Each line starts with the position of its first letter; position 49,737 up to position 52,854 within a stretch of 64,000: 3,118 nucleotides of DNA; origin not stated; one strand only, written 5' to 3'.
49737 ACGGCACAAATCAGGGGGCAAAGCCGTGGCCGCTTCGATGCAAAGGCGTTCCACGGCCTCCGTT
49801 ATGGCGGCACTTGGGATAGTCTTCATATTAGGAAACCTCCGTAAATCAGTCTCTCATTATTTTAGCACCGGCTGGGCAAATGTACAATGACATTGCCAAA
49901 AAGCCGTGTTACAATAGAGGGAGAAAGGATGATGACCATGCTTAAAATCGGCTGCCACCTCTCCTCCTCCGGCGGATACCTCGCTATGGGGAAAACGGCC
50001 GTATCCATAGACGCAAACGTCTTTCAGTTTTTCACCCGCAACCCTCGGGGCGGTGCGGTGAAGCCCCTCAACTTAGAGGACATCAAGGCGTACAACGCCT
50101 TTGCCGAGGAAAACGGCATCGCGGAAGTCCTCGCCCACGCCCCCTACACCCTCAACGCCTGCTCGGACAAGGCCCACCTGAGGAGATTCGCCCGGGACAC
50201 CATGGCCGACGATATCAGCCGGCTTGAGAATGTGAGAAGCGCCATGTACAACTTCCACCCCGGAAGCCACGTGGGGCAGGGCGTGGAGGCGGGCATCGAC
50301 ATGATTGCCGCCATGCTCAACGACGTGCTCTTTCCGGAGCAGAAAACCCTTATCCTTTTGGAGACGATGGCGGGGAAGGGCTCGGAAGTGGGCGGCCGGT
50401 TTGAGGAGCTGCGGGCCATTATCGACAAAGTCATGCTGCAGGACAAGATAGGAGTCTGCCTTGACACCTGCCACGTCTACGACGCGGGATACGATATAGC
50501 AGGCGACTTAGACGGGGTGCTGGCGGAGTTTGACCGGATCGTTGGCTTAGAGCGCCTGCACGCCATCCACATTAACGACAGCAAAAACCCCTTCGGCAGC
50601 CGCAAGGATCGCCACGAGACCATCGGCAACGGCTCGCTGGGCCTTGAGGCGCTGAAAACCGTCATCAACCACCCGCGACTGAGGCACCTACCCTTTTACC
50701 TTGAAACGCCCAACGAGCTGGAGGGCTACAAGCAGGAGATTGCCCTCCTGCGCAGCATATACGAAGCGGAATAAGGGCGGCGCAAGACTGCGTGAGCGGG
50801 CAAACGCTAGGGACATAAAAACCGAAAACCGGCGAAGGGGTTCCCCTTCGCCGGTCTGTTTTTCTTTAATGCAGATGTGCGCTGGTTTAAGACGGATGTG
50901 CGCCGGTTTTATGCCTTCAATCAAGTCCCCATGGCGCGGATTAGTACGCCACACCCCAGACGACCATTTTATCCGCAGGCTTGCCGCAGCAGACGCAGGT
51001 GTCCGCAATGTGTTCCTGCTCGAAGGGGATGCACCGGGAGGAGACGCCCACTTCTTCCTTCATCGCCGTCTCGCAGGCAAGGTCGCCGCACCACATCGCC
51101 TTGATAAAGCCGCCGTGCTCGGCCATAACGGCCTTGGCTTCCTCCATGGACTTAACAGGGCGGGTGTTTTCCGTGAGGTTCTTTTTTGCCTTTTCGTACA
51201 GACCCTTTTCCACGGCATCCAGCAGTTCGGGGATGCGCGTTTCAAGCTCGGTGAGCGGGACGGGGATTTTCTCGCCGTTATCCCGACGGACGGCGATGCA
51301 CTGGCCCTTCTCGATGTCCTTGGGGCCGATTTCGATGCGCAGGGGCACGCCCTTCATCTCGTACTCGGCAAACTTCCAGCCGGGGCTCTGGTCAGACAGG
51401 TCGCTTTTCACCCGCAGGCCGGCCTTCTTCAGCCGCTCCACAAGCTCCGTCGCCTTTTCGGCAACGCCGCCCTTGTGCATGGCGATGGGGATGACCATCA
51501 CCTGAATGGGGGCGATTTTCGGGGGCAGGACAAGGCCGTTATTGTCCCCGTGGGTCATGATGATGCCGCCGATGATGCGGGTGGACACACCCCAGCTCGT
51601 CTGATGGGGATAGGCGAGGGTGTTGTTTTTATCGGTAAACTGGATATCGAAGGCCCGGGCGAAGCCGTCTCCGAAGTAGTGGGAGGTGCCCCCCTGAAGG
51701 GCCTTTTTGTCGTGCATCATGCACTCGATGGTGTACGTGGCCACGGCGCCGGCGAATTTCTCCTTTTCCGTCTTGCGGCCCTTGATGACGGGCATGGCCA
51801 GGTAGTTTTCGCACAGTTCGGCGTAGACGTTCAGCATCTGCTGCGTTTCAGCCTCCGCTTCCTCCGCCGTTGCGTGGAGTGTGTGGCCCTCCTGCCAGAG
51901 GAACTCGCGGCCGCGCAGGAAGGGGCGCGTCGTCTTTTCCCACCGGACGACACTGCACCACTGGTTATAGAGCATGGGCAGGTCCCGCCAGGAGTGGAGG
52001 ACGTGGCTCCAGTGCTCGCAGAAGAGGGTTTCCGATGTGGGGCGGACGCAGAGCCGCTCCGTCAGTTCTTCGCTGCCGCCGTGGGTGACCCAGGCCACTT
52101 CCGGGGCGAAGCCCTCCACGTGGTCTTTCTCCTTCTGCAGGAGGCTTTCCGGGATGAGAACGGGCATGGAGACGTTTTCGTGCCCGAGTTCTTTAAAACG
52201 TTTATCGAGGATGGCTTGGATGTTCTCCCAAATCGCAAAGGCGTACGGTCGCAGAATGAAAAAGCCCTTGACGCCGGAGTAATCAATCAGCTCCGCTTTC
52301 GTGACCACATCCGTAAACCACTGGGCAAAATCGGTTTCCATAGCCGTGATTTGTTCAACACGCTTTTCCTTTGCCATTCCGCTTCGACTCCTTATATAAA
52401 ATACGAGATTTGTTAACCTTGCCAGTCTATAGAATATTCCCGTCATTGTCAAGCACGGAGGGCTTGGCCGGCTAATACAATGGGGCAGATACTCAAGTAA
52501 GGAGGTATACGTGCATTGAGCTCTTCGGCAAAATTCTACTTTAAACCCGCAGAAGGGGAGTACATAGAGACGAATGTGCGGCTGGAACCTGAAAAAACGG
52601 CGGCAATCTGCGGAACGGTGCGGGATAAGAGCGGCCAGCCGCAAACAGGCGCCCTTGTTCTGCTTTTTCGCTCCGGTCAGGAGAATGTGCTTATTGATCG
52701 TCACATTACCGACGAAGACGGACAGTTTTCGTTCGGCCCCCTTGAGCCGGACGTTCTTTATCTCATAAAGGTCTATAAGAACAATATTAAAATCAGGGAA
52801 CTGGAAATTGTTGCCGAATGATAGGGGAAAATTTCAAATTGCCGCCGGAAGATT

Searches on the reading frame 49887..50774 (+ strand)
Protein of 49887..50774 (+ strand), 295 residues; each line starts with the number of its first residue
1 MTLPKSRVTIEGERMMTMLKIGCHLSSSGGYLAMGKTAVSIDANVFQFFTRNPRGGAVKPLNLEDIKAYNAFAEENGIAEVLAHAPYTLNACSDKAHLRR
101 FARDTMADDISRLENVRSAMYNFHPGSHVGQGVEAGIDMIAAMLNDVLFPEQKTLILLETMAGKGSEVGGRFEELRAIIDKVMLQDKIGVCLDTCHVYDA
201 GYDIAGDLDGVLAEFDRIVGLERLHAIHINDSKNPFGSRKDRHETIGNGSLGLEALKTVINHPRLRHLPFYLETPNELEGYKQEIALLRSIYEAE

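Call 41: search_protein_families(library=pfam, proteins=[window:49887-50774:+], max_evalue=0.00001)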
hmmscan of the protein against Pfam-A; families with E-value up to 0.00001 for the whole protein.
window:49887-50774:+ (295 aa): 1 family
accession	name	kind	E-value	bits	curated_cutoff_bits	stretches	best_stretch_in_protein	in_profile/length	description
PF01261.30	AP_endonuc_2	-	1.1e-50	173.1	31.1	1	38-290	4-248/249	Xylose isomerase-like TIM barrel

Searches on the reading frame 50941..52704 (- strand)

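Call 41: search_protein_families(library=pfam, proteins=[window:50941-52704:-], max_evalue=0.00001)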
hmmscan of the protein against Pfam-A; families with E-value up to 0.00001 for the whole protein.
window:50941-52704:- (587 aa): 3 families
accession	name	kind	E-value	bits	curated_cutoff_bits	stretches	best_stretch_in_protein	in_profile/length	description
PF09180.16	ProRS-C_1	-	1.7e-23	82.9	31.5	1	520-587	1-71/71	Prolyl-tRNA synthetase, C-terminal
PF03129.25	HGTP_anticodon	-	3.8e-23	81.9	21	1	401-493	1-93/94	Anticodon binding domain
PF00587.30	tRNA-synt_2b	-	2.9e-21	76.8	29.3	1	212-382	5-176/179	tRNA synthetase class II core domain (G, H, P, S and T)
